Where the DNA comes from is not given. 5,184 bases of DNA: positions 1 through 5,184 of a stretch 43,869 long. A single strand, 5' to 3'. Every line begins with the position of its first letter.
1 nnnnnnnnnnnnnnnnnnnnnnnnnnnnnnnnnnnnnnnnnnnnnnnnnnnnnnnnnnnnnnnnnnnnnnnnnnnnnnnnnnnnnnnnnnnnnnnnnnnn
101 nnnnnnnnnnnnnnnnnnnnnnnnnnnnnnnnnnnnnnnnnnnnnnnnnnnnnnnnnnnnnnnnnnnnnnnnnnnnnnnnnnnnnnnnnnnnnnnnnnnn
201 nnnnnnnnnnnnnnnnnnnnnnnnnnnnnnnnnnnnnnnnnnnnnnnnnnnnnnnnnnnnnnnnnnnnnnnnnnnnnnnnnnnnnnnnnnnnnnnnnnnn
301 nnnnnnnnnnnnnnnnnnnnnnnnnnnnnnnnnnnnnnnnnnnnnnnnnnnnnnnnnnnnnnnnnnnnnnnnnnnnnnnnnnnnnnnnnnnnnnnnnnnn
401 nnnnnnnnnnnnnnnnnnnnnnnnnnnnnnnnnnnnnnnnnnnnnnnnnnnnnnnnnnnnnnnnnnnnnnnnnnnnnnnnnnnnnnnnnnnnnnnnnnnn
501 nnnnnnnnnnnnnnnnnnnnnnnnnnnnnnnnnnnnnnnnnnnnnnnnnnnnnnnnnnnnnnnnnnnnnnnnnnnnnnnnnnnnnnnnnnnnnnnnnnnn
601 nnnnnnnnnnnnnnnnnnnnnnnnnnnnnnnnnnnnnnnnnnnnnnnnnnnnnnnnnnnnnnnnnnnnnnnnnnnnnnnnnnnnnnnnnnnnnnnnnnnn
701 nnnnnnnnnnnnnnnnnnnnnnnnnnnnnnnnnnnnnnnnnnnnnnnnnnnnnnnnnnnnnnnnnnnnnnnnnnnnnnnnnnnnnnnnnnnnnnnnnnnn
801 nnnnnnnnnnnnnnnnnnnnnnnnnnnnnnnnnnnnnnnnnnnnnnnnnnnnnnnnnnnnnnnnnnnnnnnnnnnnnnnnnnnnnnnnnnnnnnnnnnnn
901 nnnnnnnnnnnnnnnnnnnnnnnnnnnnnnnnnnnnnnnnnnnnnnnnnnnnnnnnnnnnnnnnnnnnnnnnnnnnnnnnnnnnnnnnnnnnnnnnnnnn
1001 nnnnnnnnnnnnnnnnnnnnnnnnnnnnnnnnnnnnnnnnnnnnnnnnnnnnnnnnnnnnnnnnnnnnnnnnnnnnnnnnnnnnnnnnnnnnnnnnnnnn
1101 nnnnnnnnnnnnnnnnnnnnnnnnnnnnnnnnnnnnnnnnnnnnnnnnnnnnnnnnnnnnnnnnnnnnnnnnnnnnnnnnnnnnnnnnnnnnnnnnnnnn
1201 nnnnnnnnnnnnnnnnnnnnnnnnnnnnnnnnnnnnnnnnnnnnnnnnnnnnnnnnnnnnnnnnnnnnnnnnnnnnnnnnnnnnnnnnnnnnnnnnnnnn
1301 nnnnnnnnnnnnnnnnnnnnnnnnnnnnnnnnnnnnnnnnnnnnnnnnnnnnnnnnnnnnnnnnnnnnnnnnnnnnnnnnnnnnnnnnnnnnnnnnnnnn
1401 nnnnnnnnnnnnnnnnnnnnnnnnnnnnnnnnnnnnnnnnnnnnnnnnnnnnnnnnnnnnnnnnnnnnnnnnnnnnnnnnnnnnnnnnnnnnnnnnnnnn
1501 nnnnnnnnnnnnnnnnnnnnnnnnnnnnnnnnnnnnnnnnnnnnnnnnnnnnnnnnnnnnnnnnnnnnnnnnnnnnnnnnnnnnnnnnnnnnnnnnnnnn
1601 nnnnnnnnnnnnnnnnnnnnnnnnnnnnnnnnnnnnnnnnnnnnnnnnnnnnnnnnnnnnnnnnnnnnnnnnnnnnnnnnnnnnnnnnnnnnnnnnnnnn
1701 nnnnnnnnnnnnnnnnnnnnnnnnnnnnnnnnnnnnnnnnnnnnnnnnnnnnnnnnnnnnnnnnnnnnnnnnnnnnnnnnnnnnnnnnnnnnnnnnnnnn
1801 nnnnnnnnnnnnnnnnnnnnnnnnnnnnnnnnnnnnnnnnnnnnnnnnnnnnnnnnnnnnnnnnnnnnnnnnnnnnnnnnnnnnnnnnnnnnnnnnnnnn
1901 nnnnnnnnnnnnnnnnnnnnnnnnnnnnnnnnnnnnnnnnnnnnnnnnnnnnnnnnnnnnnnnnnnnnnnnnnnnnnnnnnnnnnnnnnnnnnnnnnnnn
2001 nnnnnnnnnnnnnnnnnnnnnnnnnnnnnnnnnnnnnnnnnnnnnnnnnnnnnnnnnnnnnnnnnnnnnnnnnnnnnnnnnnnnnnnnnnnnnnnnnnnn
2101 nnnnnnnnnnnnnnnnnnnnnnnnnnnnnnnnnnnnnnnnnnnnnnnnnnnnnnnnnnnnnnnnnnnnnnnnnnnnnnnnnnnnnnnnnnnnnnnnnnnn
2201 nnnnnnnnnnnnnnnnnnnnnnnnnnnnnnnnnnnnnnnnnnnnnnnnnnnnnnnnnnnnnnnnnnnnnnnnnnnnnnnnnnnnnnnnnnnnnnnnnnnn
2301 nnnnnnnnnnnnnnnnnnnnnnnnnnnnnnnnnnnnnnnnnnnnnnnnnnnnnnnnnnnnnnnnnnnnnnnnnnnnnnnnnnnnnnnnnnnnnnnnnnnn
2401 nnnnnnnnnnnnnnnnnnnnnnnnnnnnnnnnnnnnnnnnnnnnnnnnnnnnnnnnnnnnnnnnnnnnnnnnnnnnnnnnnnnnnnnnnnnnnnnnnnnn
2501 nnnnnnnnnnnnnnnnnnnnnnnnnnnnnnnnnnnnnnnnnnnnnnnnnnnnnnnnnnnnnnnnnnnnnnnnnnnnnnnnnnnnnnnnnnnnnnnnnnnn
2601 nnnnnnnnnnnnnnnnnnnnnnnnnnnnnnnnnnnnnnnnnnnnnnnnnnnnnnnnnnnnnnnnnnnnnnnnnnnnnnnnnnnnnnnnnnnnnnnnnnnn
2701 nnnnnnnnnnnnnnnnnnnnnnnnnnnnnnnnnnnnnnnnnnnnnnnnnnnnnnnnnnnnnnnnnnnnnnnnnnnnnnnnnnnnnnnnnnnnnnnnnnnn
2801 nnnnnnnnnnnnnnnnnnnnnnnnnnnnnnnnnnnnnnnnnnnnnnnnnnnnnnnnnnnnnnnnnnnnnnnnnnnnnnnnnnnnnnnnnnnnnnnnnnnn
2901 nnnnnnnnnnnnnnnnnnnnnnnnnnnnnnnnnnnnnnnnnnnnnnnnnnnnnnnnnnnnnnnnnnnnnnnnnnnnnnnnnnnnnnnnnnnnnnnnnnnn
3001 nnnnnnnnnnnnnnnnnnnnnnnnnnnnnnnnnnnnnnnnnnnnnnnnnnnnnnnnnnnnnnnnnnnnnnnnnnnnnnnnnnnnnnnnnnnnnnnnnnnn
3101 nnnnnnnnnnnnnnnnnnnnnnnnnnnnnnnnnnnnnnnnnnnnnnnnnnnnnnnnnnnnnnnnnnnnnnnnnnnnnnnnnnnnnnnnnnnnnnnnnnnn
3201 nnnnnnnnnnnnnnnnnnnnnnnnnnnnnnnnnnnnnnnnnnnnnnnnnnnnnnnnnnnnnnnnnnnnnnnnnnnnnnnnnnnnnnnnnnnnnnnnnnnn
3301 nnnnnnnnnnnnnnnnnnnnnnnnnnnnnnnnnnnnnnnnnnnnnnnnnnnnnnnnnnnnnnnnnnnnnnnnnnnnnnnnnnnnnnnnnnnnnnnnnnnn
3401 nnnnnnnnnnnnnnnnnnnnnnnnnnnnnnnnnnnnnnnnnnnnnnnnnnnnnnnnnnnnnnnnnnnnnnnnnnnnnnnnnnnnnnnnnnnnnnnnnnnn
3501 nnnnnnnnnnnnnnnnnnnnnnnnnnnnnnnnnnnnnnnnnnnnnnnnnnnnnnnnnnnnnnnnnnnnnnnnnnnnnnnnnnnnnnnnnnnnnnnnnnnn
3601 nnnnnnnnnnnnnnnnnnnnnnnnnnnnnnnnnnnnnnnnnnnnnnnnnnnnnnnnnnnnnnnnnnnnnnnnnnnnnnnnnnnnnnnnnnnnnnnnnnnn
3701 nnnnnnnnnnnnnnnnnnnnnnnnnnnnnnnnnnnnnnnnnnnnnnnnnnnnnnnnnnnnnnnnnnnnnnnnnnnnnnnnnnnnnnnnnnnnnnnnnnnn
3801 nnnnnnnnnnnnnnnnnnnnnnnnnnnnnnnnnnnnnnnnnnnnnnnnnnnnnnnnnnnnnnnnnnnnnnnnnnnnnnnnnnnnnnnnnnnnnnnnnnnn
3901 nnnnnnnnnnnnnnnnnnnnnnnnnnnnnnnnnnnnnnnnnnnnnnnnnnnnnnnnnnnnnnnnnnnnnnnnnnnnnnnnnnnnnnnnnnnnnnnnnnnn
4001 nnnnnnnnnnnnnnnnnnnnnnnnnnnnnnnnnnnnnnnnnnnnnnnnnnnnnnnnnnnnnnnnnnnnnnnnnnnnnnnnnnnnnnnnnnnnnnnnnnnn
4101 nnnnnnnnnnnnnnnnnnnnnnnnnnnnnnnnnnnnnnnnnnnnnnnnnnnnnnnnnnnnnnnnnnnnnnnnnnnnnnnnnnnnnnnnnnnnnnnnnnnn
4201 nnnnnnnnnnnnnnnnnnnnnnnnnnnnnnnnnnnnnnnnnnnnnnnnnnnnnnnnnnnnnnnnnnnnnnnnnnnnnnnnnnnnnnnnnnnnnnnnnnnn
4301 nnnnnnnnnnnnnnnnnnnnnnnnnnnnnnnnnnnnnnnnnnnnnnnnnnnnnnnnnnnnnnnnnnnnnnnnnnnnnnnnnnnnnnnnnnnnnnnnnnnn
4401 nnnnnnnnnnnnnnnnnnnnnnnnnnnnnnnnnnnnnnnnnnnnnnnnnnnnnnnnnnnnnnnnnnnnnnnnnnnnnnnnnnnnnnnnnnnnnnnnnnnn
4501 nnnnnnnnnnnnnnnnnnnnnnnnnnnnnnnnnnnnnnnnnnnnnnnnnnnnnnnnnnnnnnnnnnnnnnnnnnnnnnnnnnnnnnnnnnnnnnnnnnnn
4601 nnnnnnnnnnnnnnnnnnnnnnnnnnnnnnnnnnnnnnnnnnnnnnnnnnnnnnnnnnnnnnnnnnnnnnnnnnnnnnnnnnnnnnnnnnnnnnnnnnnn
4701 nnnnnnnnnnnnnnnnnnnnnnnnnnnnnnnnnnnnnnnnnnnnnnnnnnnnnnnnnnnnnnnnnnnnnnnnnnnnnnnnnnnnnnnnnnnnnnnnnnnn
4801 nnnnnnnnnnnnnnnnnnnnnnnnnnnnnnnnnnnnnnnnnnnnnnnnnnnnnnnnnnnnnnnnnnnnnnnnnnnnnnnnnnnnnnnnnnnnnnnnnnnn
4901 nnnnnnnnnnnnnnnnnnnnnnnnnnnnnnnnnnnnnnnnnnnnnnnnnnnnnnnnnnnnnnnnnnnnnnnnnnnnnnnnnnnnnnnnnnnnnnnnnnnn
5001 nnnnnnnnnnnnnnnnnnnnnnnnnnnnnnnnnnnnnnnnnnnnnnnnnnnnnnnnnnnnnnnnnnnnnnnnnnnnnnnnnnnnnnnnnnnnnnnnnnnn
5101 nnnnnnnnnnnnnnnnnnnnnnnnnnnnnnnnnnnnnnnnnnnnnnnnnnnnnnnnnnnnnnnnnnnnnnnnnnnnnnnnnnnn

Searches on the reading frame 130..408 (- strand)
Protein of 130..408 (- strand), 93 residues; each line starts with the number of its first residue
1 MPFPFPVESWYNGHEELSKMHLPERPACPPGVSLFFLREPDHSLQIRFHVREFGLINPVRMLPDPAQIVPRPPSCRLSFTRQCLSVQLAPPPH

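Call 43: search_protein_families(library=padloc, alignment_id=A3, max_evalue=0.001)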
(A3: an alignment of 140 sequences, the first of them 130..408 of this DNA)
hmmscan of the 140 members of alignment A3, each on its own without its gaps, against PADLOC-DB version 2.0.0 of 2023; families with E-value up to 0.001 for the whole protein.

A. member 1, window:130-408:- (93 aa): 0 families

B. families by the number of members that match (of 140 scanned): 113 families (the first 25 are shown)
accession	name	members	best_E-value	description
PDLC03951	RmrA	3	4.5e-13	-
PDLC03949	RmrA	3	9e-13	-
PDLC03948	RmrA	3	2.2e-11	-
PDLC03954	RmrA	3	3.2e-11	-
PDLC03947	RmrA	3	3.2e-11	-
PDLC03952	RmrA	3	3.5e-11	-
PDLC03945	RmrA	3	7.8e-11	-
PDLC03944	RmrA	3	1.2e-10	-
PDLC04142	capH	2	3.5e-14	capH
PDLC02926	HTH_VI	2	5.4e-10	-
PDLC03955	RmrA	2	2.9e-09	-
PDLC03956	RmrA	2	5.4e-09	-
PDLC03946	RmrA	2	4.9e-08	-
PDLC03953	RmrA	2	5.8e-07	-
PDLC03943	RmrA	2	5.8e-06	-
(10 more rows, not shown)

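Call 44: search_protein_families(library=pfam, alignment_id=A3, max_evalue=0.0001)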
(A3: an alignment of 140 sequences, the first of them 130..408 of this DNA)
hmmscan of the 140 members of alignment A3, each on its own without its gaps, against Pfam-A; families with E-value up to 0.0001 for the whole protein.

A. member 1, window:130-408:- (93 aa): 0 families

B. families by the number of members that match (of 140 scanned): 52 families (the first 25 are shown)
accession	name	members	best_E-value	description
PF01381.28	HTH_3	2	2.4e-16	Helix-turn-helix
PF12844.13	HTH_19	2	1.6e-14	Helix-turn-helix domain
PF13560.12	HTH_31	2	1.1e-11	Helix-turn-helix domain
PF03796.21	DnaB_C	1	2.6e-116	DnaB-like helicase C terminal domain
PF05133.19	SPP1_portal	1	5.2e-90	Phage portal protein, SPP1 Gp6-like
PF00239.26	Resolvase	1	3.1e-43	Resolvase, N terminal domain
PF04466.19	Terminase_3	1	3.1e-42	Phage terminase large subunit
PF05065.19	Phage_capsid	1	3.1e-36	Phage capsid family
PF06356.17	DUF1064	1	6e-35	Protein of unknown function (DUF1064)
PF00772.26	DnaB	1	4.9e-32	DnaB-like helicase N terminal domain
PF20155.4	TMP_3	1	1.9e-27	Tape measure protein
PF23961.1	Phage_tail_terminator_9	1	2.5e-26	Phage neck terminator protein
PF13289.12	SIR2_2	1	3.1e-26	SIR2-like domain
PF04865.19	Baseplate_J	1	2e-25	Baseplate J-like protein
PF22479.2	Pam3_gp18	1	1.4e-24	Cyanophage baseplate Pam3 plug gp18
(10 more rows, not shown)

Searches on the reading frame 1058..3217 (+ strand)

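Call 76: search_protein_families(library=pfam, proteins=[window:1058-3217:+], max_evalue=0.001)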
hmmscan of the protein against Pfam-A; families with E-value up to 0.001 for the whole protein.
window:1058-3217:+ (720 aa): 5 families
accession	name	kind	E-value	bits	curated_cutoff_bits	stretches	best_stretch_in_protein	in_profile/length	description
PF13476.12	AAA_23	-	3e-06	28.4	27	0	64-346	1-200/201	AAA domain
PF13555.12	AAA_29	-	2.6e-05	24.3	27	1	69-110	11-50/61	P-loop containing region of AAA domain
PF13175.12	AAA_15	-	5.8e-05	23.3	32.1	1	62-329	3-149/374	AAA ATPase domain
PF13514.12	AAA_27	-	0.00057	20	22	1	62-133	3-77/206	AAA domain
PF02463.25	SMC_N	-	0.00067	19.6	40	0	62-111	2-53/220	RecF/RecN/SMC N terminal domain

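Call 106: search_protein_families(library=padloc, proteins=[window:1058-3217:+], max_evalue=0.001)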
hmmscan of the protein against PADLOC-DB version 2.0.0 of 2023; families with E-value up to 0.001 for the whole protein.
window:1058-3217:+ (720 aa): 19 families
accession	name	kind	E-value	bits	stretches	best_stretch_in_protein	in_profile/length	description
PDLC03859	LmuB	-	3.7e-12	44.2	1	60-619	3-479/611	-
PDLC03865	LmuB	-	8e-08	28.9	0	257-480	304-497/1007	-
PDLC03863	LmuB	-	1.3e-06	25.4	1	295-508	201-417/610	-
PDLC00284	PtuA1|PtuA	-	4.2e-05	20.5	1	56-102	56-103/545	AAA ATPase domain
PDLC00098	GajA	-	5.1e-05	20.2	1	61-103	2-44/534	AAA ATPase domain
PDLC02335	AbiLi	-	6.4e-05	20.2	1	57-122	45-115/326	AbiLi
PDLC00519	JetC1|JetC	-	7.8e-05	19.1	0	296-458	640-803/1097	DUF3584 domain; MukB-like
PDLC00271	PtuA1|PtuA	-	0.00012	19.7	1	62-107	3-48/421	AAA ATPase domain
PDLC03868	LmuB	-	0.00015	18.2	0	57-109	1-55/1035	-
PDLC02913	ATPase_I-A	-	0.0002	18.7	1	57-102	49-94/508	-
PDLC04135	mad3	-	0.00021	18.9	0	62-339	2-211/374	mads_3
PDLC04144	HEC-01B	-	0.00037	17.7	1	62-105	3-46/395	-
PDLC02714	PbeC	-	0.00039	17.4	1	63-109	4-55/651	PbeC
PDLC02980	AriA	-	0.00053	18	0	87-117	4-35/304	-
PDLC02753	PbeC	-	0.00071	16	1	80-112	24-59/648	PbeC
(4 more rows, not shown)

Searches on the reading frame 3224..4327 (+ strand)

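Call 76: search_protein_families(library=pfam, proteins=[window:3224-4327:+], max_evalue=0.001)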
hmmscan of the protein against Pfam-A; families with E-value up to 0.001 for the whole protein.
window:3224-4327:+ (368 aa): 1 family
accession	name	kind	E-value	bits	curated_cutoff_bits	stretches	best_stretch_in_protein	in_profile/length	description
PF03837.19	RecT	-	1.6e-14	54.4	24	1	77-233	17-159/198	RecT family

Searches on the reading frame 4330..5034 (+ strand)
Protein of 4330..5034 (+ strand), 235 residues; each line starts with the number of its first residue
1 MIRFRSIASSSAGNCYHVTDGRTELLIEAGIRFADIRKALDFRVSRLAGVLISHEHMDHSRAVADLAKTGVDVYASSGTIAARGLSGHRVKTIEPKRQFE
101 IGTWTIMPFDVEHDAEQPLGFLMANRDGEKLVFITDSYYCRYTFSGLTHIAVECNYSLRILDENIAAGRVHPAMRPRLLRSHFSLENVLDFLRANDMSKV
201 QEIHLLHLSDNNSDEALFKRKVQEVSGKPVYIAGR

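Call 76: search_protein_families(library=pfam, proteins=[window:4330-5034:+], max_evalue=0.001)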
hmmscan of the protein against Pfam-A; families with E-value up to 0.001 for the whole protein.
window:4330-5034:+ (235 aa): 2 families
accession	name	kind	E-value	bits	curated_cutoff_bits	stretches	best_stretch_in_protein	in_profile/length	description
PF12706.13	Lactamase_B_2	-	1.7e-12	47.8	27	1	25-141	3-147/200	Beta-lactamase superfamily domain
PF00753.33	Lactamase_B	-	3.5e-07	30.8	22.7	1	12-85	5-82/196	Metallo-beta-lactamase superfamily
